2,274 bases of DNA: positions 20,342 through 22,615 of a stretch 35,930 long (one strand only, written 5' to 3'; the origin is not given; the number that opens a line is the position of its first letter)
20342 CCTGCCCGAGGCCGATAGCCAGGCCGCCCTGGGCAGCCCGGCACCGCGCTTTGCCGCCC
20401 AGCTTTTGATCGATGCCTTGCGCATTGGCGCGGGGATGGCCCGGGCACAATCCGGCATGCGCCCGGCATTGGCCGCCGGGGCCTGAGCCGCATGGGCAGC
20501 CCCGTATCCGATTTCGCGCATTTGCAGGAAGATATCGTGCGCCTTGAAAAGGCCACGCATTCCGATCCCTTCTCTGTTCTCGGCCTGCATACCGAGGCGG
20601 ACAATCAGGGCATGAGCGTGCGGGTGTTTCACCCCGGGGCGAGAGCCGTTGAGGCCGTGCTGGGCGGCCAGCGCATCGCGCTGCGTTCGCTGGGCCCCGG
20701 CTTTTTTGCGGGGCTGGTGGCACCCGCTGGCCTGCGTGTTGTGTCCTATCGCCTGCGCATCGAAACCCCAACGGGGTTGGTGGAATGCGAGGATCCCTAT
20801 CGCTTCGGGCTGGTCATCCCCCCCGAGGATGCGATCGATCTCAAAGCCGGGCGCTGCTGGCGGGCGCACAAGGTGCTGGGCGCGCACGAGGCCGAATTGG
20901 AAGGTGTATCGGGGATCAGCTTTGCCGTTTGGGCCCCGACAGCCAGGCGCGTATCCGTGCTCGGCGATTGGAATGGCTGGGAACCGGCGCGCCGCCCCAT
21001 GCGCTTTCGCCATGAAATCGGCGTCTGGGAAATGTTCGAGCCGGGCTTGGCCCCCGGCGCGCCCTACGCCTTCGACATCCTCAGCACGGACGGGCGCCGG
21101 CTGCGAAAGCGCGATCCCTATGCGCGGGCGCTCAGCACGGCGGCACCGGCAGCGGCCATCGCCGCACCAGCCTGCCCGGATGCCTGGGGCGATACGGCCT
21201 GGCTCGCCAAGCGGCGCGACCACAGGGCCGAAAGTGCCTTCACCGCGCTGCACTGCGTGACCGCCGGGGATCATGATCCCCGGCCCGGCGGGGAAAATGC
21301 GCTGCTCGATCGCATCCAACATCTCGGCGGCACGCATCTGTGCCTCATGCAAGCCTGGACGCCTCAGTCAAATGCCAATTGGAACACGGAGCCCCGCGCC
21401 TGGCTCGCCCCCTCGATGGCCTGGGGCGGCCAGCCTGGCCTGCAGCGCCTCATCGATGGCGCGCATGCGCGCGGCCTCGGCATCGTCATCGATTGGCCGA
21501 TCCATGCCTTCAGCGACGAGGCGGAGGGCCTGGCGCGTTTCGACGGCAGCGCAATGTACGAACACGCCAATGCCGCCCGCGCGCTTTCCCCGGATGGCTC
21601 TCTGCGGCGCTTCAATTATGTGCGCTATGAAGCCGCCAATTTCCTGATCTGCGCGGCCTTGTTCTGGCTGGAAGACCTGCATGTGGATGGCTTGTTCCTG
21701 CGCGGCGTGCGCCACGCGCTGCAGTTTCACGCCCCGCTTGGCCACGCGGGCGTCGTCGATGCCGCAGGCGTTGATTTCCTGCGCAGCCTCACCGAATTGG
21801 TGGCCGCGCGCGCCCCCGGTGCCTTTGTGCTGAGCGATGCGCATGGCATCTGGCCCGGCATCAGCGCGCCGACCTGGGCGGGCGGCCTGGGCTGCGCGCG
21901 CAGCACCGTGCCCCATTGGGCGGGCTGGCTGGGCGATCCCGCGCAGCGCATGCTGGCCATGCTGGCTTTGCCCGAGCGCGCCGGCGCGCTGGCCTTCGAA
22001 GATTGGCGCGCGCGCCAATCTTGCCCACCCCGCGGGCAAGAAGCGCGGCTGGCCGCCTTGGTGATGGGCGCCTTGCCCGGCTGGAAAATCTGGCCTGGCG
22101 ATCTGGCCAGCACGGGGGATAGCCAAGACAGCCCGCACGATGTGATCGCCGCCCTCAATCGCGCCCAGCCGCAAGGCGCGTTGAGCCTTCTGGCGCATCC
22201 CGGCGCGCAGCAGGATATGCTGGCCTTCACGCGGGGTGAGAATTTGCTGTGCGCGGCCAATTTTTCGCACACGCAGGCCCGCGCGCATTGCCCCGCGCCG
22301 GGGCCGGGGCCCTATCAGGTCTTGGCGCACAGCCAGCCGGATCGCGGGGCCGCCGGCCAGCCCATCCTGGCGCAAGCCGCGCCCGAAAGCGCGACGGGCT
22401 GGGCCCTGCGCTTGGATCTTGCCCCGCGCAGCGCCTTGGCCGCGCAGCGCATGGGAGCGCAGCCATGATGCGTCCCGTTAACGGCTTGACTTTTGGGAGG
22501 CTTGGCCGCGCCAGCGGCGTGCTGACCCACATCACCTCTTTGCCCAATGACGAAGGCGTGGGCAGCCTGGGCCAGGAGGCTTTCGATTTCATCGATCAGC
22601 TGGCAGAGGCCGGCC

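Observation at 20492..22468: Full-length GlgB homologue that keeps the N-terminal/CBM48 region but has lost the GH13 catalytic nucleophile, translationally coupled to the MalQ fusion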

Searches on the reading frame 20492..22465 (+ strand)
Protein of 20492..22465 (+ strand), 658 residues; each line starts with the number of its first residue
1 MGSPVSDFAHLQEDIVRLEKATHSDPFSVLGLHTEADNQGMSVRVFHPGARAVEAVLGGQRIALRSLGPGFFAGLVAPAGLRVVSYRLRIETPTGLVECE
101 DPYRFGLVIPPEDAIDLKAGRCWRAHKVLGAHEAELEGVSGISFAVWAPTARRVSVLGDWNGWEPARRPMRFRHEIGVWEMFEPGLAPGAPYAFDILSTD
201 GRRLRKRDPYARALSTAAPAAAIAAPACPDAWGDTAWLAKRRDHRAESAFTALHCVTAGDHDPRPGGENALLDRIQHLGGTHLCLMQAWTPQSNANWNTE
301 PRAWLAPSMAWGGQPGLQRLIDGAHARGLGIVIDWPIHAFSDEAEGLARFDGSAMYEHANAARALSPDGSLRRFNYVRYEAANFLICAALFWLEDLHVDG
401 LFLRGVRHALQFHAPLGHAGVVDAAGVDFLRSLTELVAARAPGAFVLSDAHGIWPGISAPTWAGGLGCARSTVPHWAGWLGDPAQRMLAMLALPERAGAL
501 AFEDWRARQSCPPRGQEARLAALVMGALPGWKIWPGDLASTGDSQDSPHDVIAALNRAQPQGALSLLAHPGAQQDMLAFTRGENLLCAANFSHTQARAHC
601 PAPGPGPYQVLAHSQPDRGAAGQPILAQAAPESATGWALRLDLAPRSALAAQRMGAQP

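Call 4: search_protein_families(library=pfam, proteins=[window:20492-22465:+], max_evalue=0.01)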
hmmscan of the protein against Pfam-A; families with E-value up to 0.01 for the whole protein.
window:20492-22465:+ (658 aa): 3 families
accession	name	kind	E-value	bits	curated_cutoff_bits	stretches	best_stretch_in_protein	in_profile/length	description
PF22019.2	GlgB_N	-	5.7e-24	84.5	27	2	12-103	2-94/94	alpha-1,4-glucan branching enzyme GlgB, N-terminal domain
PF02922.24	CBM_48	-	9.4e-20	71.2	22.4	1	129-211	2-83/83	Carbohydrate-binding module 48 (Isoamylase N-terminal domain)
PF02806.24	Alpha-amylase_C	-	3.8e-05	24.4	21.2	1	572-651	7-92/95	Alpha amylase, C-terminal all-beta domain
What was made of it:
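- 20525..20800 (+): GlgB_N (N1) domain, aa 12-103, well conserved. Pfam PF22019, E=5.7e-24 (call 4).
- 20876..21124 (+): CBM48 domain, aa 129-211, including W163 (nt 20978-20980), which corresponds to E. coli W159 of glucan-binding site IV. Pfam PF02922, E=9e-20 (call 4).
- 22205..22444 (+): C-terminal all-beta domain, aa 572-651, weakly recognisable. Pfam PF02806, E=3.8e-5 (call 4).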

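Call 5: search_protein_families(library=ncbifam, proteins=[window:20492-22465:+], max_evalue=0.01)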
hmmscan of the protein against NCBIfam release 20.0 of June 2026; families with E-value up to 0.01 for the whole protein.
window:20492-22465:+ (658 aa): 9 families
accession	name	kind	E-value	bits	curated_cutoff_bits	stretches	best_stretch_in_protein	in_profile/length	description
NF009221.0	PRK12568.1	equivalog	8.7e-80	268.7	1270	1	13-484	28-508/745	1,4-alpha-glucan branching enzyme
NF003811.1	PRK05402.1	equivalog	7.4e-69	232.9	741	1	115-469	4-374/619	1,4-alpha-glucan branching protein GlgB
NF008967.0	PRK12313.1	equivalog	7.2e-64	216.2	577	1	117-468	15-380/633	1,4-alpha-glucan branching protein GlgB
TIGR01515.1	branching_enzym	equivalog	3e-62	211.1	463.95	1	117-482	5-373/607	1,4-alpha-glucan branching enzyme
NF011293.0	PRK14705.1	equivalog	1.6e-57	194.9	2376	1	13-470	506-978/1224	1,4-alpha-glucan branching enzyme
NF011294.0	PRK14706.1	equivalog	1.1e-51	176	1284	1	123-470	24-380/642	1,4-alpha-glucan branching enzyme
TIGR02402.1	trehalose_TreZ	equivalog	4.5e-18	64.9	538.8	1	143-407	2-248/545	malto-oligosyltrehalose trehalohydrolase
TIGR02104.1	pulA_typeI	equivalog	1.8e-06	26.4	504.5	1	143-224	22-104/605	type I pullulanase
TIGR02103.1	pullul_strch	subfamily_domain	0.0013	16.9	697.6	1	135-223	131-224/900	pullulanase-type alpha-1,6-glucosidase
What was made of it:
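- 20492..22468 (+): Catalytically dead GlgB paralogue ('pseudo-GlgB'), 658 aa. GlgB NCBIfam models score 176-269 bits against cut-offs of 463-2376 (call 5).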

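Call 6: find_homologous_proteins(query=window:20492-22465:+, max_evalue=0.00001)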
Query window:20492-22465:+ (658 aa): 773 proteins with E <= 0.00001 among 8000 candidates; the best 120 are listed.
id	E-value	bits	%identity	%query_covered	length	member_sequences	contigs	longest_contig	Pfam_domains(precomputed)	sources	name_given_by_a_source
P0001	0.0e+0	1512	100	100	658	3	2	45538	PF22019.3,PF02922.25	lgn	-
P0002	0.0e+0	1236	83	100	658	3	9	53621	PF22019.3,PF02922.25,PF02806.25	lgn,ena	-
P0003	0.0e+0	1226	82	100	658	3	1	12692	PF22019.3,PF02922.25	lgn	-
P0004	3.4e-262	890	63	99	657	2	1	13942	PF22019.3,PF02922.25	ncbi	-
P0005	3.9e-252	857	61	100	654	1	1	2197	PF22019.3,PF02922.25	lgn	-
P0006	8.1e-246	836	60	100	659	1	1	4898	PF22019.3,PF02922.25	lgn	-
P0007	3.7e-237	808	59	99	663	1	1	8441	PF22019.3,PF02922.25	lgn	-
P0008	1.2e-119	419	43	90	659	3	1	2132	PF22019.3,PF02922.25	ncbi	-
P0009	3.3e-112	395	46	72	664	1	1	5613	PF22019.3,PF02922.25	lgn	-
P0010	8.2e-110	387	43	87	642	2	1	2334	PF22019.3,PF02922.25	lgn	-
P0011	1.6e-85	306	40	71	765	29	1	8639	PF22019.3,PF02922.25,PF00128.32,PF02806.25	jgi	-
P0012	4.1e-84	302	40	68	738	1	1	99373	PF22019.3,PF02922.25,PF00128.32,PF02806.25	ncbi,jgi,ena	jgi:1,4-alpha-glucan branching enzyme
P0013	6.8e-83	298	38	73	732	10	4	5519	PF22019.3,PF02922.25,PF00128.32,PF02806.25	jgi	jgi:1,4-alpha-glucan branching enzyme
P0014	1.2e-82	297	39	71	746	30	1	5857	PF22019.3,PF02922.25,PF00128.32,PF02806.25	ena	-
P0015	3.4e-82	295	40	71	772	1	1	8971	PF22019.3,PF02922.25,PF00128.32,PF02806.25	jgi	jgi:1,4-alpha-glucan branching enzyme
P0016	3.3e-81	292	38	71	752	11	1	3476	PF22019.3,PF02922.25,PF00128.32,PF02806.25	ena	-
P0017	1.7e-80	290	38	70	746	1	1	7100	PF22019.3,PF02922.25,PF00128.32,PF02806.25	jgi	-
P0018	3.2e-80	289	40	68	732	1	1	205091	PF22019.3,PF02922.25,PF00128.32,PF02806.25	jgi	jgi:1,4-alpha-glucan branching enzyme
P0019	1.9e-79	286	36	74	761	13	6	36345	PF22019.3,PF02922.25,PF00128.32,PF02806.25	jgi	jgi:1,4-alpha-glucan branching enzyme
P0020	2.2e-79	286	53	32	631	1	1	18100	PF22019.3,PF02922.25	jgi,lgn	jgi:hypothetical protein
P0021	2.3e-79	286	37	71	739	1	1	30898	PF22019.3,PF02922.25,PF00128.32,PF02806.25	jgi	jgi:1,4-alpha-glucan branching enzyme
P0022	3.1e-79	286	38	71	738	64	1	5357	PF22019.3,PF02922.25,PF00128.32,PF02806.25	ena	-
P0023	5.7e-79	285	37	72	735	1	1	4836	PF22019.3,PF02922.25,PF00128.32,PF02806.25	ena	-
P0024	9.9e-79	284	36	71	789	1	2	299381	PF22019.3,PF02922.25,PF00128.32,PF02806.25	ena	-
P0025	1.2e-78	284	38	70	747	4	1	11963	PF22019.3,PF02922.25,PF00128.32,PF02806.25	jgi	jgi:1,4-alpha-glucan branching enzyme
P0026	2.2e-78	283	37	71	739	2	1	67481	PF22019.3,PF02922.25,PF00128.32,PF02806.25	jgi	jgi:1,4-alpha-glucan branching enzyme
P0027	2.8e-78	283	38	71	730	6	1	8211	PF22019.3,PF02922.25,PF00128.32,PF02806.25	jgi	jgi:1,4-alpha-glucan branching enzyme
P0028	4.2e-78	282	37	72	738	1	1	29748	PF22019.3,PF02922.25,PF00128.32,PF02806.25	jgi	jgi:1,4-alpha-glucan branching enzyme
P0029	4.7e-78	282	35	72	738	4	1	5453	PF22019.3,PF02922.25,PF00128.32,PF02806.25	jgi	-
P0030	4.7e-78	282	40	71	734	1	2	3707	PF22019.3,PF02922.25,PF00128.32,PF02806.25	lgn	-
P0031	1.3e-77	280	37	72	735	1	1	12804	PF22019.3,PF02922.25,PF00128.32,PF02806.25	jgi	jgi:1,4-alpha-glucan branching enzyme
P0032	1.6e-77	280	37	71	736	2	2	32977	PF22019.3,PF02922.25,PF00128.32,PF02806.25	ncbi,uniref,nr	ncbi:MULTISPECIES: 1,4-alpha-glucan branching protein GlgB [unclassified Halomonas]|uniref:1,4-alpha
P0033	2.4e-77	279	36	72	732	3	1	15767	PF22019.3,PF02922.25,PF00128.32,PF02806.25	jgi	jgi:1,4-alpha-glucan branching enzyme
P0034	2.8e-77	279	38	72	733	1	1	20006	PF22019.3,PF02922.25,PF00128.32,PF02806.25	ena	-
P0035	2.9e-77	279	37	71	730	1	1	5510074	PF22019.3,PF02922.25,PF00128.32,PF02806.25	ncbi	ncbi:MAG: 1,4-alpha-glucan branching protein GlgB, partial [Gemmatimonadota bacterium]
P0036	3.4e-77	279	37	71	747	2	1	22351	PF22019.3,PF02922.25,PF00128.32,PF02806.25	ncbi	-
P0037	5.8e-77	278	37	71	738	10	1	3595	PF22019.3,PF02922.25,PF00128.32,PF02806.25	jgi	jgi:1,4-alpha-glucan branching enzyme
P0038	6.4e-77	278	35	72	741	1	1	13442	PF22019.3,PF02922.25,PF00128.32,PF02806.25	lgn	-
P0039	6.7e-77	278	36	69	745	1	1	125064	PF22019.3,PF02922.25,PF00128.32,PF02806.25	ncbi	-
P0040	7.8e-77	278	36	68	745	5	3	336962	PF22019.3,PF02922.25,PF00128.32,PF02806.25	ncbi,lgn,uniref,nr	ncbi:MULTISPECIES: 1,4-alpha-glucan branching protein GlgB [Rhizobium]|uniref:1,4-alpha-glucan branc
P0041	8.5e-77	278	36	71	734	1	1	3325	PF22019.3,PF02922.25,PF00128.32,PF02806.25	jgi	jgi:1,4-alpha-glucan branching enzyme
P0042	9.1e-77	278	37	72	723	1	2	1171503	PF22019.3,PF02922.25,PF00128.32,PF02806.25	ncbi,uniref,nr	ncbi:1,4-alpha-glucan branching protein GlgB [Verticiella sediminum]|uniref:1,4-alpha-glucan branchi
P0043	1.4e-76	277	37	68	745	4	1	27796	PF22019.3,PF02922.25,PF00128.32,PF02806.25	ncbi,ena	-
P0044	1.4e-76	277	36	72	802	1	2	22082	PF22019.3,PF02922.25,PF00128.32,PF02806.25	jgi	jgi:1,4-alpha-glucan branching enzyme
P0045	1.4e-76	277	34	72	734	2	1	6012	PF22019.3,PF02922.25,PF00128.32,PF02806.25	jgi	jgi:1,4-alpha-glucan branching enzyme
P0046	1.5e-76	277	37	72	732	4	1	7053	PF22019.3,PF02922.25,PF00128.32,PF02806.25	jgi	jgi:1,4-alpha-glucan branching enzyme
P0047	1.5e-76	277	37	70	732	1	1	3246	PF22019.3,PF02922.25,PF00128.32,PF02806.25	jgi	jgi:1,4-alpha-glucan branching enzyme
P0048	1.5e-76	277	36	71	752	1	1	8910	PF22019.3,PF02922.25,PF00128.32,PF02806.25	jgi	-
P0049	1.7e-76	277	36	71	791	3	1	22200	PF22019.3,PF02922.25,PF00128.32,PF02806.25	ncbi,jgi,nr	ncbi:MAG: 1,4-alpha-glucan branching protein GlgB [Rhodospirillales bacterium]|jgi:1,4-alpha-glucan 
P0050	2.0e-76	276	35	73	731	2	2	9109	PF22019.3,PF02922.25,PF00128.32,PF02806.25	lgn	-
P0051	2.0e-76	276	36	71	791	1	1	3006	PF22019.3,PF02922.25,PF00128.32,PF02806.25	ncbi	-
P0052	2.2e-76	276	38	71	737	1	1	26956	PF22019.3,PF02922.25,PF00128.32,PF02806.25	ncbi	-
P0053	2.8e-76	276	37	68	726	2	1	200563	PF22019.3,PF02922.25,PF00128.32,PF02806.25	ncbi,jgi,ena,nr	ncbi:MAG: 1,4-alpha-glucan branching protein GlgB [Alphaproteobacteria bacterium]|nr:1,4-alpha-gluca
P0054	3.1e-76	276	38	71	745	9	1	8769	PF22019.3,PF02922.25,PF00128.32,PF02806.25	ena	-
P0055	4.1e-76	275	36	72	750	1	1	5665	PF22019.3,PF02922.25,PF00128.32,PF02806.25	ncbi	-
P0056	4.7e-76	275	37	71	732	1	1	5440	PF22019.3,PF02922.25,PF00128.32,PF02806.25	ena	-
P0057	6.0e-76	275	36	79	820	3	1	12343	PF22019.3,PF02922.25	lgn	-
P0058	7.9e-76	274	35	70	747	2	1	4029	PF22019.3,PF02922.25,PF00128.32,PF02806.25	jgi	jgi:1,4-alpha-glucan branching enzyme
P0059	8.6e-76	274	38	72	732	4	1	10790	PF22019.3,PF02922.25,PF00128.32,PF02806.25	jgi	-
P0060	1.2e-75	274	37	72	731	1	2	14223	PF22019.3,PF02922.25,PF00128.32,PF02806.25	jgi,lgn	jgi:1,4-alpha-glucan branching enzyme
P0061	1.3e-75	274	36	79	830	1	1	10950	PF22019.3,PF02922.25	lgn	-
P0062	1.3e-75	274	37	68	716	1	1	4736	PF22019.3,PF02922.25,PF00128.32,PF02806.25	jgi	jgi:1,4-alpha-glucan branching enzyme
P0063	1.8e-75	273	37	70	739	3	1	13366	PF22019.3,PF02922.25,PF00128.32,PF02806.25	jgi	jgi:1,4-alpha-glucan branching enzyme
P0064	1.8e-75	273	37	72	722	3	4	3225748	PF22019.3,PF02922.25,PF00128.32,PF02806.25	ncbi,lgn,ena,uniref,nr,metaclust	ncbi:1,4-alpha-glucan branching enzyme [Rubrobacter xylanophilus DSM 9941]|uniref:1,4-alpha-glucan b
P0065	2.0e-75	273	38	71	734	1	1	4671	PF22019.3,PF02922.25,PF00128.32,PF02806.25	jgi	-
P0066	2.0e-75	273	35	72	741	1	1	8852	PF22019.3,PF02922.25,PF00128.32,PF02806.25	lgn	-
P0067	2.1e-75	273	37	70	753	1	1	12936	PF22019.3,PF02922.25,PF00128.32,PF02806.25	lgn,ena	-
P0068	5.1e-75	272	37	70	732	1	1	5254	PF22019.3,PF02922.25,PF00128.32,PF02806.25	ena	-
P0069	5.3e-75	272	36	71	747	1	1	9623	PF22019.3,PF02922.25,PF00128.32,PF02806.25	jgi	jgi:1,4-alpha-glucan branching enzyme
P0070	7.8e-75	271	37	72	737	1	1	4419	PF22019.3,PF02922.25,PF00128.32,PF02806.25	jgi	jgi:1,4-alpha-glucan branching enzyme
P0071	8.4e-75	271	36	71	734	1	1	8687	PF22019.3,PF02922.25,PF00128.32,PF02806.25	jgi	jgi:1,4-alpha-glucan branching enzyme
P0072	8.5e-75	271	37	70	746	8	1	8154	PF22019.3,PF02922.25,PF00128.32,PF02806.25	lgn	-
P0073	9.3e-75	271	35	72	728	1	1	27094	PF22019.3,PF02922.25,PF00128.32,PF02806.25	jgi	jgi:1,4-alpha-glucan branching enzyme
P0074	9.3e-75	271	36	71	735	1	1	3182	PF22019.3,PF02922.25,PF00128.32,PF02806.25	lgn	-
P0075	1.2e-74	271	37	71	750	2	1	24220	PF22019.3,PF02922.25,PF00128.32,PF02806.25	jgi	-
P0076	1.5e-74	270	36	71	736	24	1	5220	PF22019.3,PF02922.25,PF00128.32,PF02806.25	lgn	-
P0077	1.8e-74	270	35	71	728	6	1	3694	PF22019.3,PF02922.25,PF00128.32,PF02806.25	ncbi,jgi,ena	jgi:1,4-alpha-glucan branching enzyme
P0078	2.5e-74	269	35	71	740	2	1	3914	PF22019.3,PF02922.25,PF00128.32,PF02806.25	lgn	-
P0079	2.6e-74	269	35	69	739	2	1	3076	PF22019.3,PF02922.25,PF00128.32,PF02806.25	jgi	jgi:1,4-alpha-glucan branching enzyme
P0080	2.7e-74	269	36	71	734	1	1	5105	PF22019.3,PF02922.25,PF00128.32,PF02806.25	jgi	-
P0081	2.7e-74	269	37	70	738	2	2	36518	PF22019.3,PF02922.25,PF00128.32,PF02806.25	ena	-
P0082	2.8e-74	269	34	73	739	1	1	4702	PF22019.3,PF02922.25,PF00128.32,PF02806.25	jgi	jgi:1,4-alpha-glucan branching enzyme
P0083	2.8e-74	269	35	72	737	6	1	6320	PF22019.3,PF02922.25,PF00128.32,PF02806.25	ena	-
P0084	3.0e-74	269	37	73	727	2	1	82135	PF22019.3,PF02922.25,PF00128.32,PF02806.25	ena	-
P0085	3.1e-74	269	36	71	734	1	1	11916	PF22019.3,PF02922.25,PF00128.32,PF02806.25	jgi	jgi:1,4-alpha-glucan branching enzyme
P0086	3.6e-74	269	36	71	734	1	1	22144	PF22019.3,PF02922.25,PF00128.32,PF02806.25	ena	-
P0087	3.7e-74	269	36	70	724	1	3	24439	PF22019.3,PF02922.25,PF00128.32,PF02806.25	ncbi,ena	-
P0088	3.8e-74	269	36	72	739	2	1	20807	PF22019.3,PF02922.25,PF00128.32,PF02806.25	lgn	-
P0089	4.0e-74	269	36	71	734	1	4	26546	PF22019.3,PF02922.25,PF00128.32,PF02806.25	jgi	jgi:1,4-alpha-glucan branching enzyme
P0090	4.1e-74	269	36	70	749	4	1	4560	PF22019.3,PF02922.25,PF00128.32,PF02806.25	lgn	-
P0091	4.1e-74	269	37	71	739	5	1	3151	PF22019.3,PF02922.25,PF00128.32,PF02806.25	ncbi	-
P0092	4.2e-74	269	36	71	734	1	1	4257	PF22019.3,PF02922.25,PF00128.32,PF02806.25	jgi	jgi:1,4-alpha-glucan branching enzyme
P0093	4.2e-74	269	36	71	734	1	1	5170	PF22019.3,PF02922.25,PF00128.32,PF02806.25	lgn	-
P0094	4.2e-74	269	37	68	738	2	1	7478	PF22019.3,PF02922.25,PF00128.32,PF02806.25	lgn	-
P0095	4.5e-74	269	35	72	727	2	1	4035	PF22019.3,PF02922.25,PF00128.32,PF02806.25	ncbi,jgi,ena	jgi:1,4-alpha-glucan branching enzyme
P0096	4.5e-74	269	37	72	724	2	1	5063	PF22019.3,PF02922.25,PF00128.32,PF02806.25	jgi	jgi:1,4-alpha-glucan branching enzyme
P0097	5.9e-74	268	36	72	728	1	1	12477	PF22019.3,PF02922.25,PF00128.32,PF02806.25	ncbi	ncbi:MAG: 1,4-alpha-glucan branching protein GlgB [Propylenella sp.]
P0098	6.1e-74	268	36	71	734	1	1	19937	PF22019.3,PF02922.25,PF00128.32,PF02806.25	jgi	-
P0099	6.9e-74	268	36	71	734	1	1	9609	PF22019.3,PF02922.25,PF00128.32,PF02806.25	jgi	jgi:1,4-alpha-glucan branching enzyme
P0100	7.0e-74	268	36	71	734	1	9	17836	PF22019.3,PF02922.25,PF00128.32,PF02806.25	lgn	-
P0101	7.3e-74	268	36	72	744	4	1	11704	PF22019.3,PF02922.25,PF00128.32,PF02806.25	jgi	jgi:1,4-alpha-glucan branching enzyme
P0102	7.8e-74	268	34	72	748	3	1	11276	PF22019.3,PF02922.25,PF00128.32,PF02806.25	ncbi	-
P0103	7.9e-74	268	36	71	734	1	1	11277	PF22019.3,PF02922.25,PF00128.32,PF02806.25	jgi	jgi:1,4-alpha-glucan branching enzyme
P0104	8.5e-74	268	36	72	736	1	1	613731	PF22019.3,PF02922.25,PF00128.32,PF02806.25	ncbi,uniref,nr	ncbi:1,4-alpha-glucan branching protein GlgB [Rhizobium sp. FY34]|uniref:1,4-alpha-glucan branching 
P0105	9.1e-74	268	33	72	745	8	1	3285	PF22019.3,PF02922.25,PF00128.32,PF02806.25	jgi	jgi:1,4-alpha-glucan branching enzyme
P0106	9.3e-74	268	37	71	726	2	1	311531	PF22019.3,PF02922.25,PF00128.32,PF02806.25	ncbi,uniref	ncbi:1,4-alpha-glucan branching protein GlgB [Ideonella sp. DXS29W]|uniref:1,4-alpha-glucan branchin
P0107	9.4e-74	268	35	72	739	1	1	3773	PF22019.3,PF02922.25,PF00128.32,PF02806.25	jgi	jgi:1,4-alpha-glucan branching enzyme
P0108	9.7e-74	268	37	71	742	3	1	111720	PF22019.3,PF02922.25,PF00128.32,PF02806.25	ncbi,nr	ncbi:MAG: glgB [Panacagrimonas sp.]|nr:1,4-alpha-glucan branching protein GlgB [Panacagrimonas sp.] 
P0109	1.0e-73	267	35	69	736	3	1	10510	PF22019.3,PF02922.25,PF00128.32,PF02806.25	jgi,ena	-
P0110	1.1e-73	267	38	71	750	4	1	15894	PF22019.3,PF02922.25,PF00128.32,PF02806.25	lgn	-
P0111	1.4e-73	267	35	69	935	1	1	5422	PF22019.3,PF02922.25,PF00128.32,PF02806.25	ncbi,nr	ncbi:MAG: 1,4-alpha-glucan branching protein GlgB [Candidatus Thiosymbion ectosymbiont of Robbea hyp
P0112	1.5e-73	267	37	71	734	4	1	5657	PF22019.3,PF02922.25,PF00128.32,PF02806.25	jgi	-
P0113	1.7e-73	267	35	72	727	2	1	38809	PF22019.3,PF02922.25,PF00128.32,PF02806.25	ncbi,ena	-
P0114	1.7e-73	267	35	71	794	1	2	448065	PF22019.3,PF02922.25,PF00128.32,PF02806.25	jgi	jgi:1,4-alpha-glucan branching enzyme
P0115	1.7e-73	267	36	71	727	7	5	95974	PF22019.3,PF02922.25,PF00128.32,PF02806.25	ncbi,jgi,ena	jgi:1,4-alpha-glucan branching enzyme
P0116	2.1e-73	266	37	70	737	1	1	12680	PF22019.3,PF02922.25,PF00128.32,PF02806.25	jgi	jgi:1,4-alpha-glucan branching enzyme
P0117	2.3e-73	266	35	72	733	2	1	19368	PF22019.3,PF02922.25,PF00128.32,PF02806.25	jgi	jgi:1,4-alpha-glucan branching enzyme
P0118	2.3e-73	266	36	69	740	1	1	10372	PF22019.3,PF02922.25,PF00128.32,PF02806.25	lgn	-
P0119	2.3e-73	266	34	71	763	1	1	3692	PF22019.3,PF02922.25,PF00128.32,PF02806.25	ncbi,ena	-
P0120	2.3e-73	266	35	72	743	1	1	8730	PF22019.3,PF02922.25,PF00128.32,PF02806.25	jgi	jgi:1,4-alpha-glucan branching enzyme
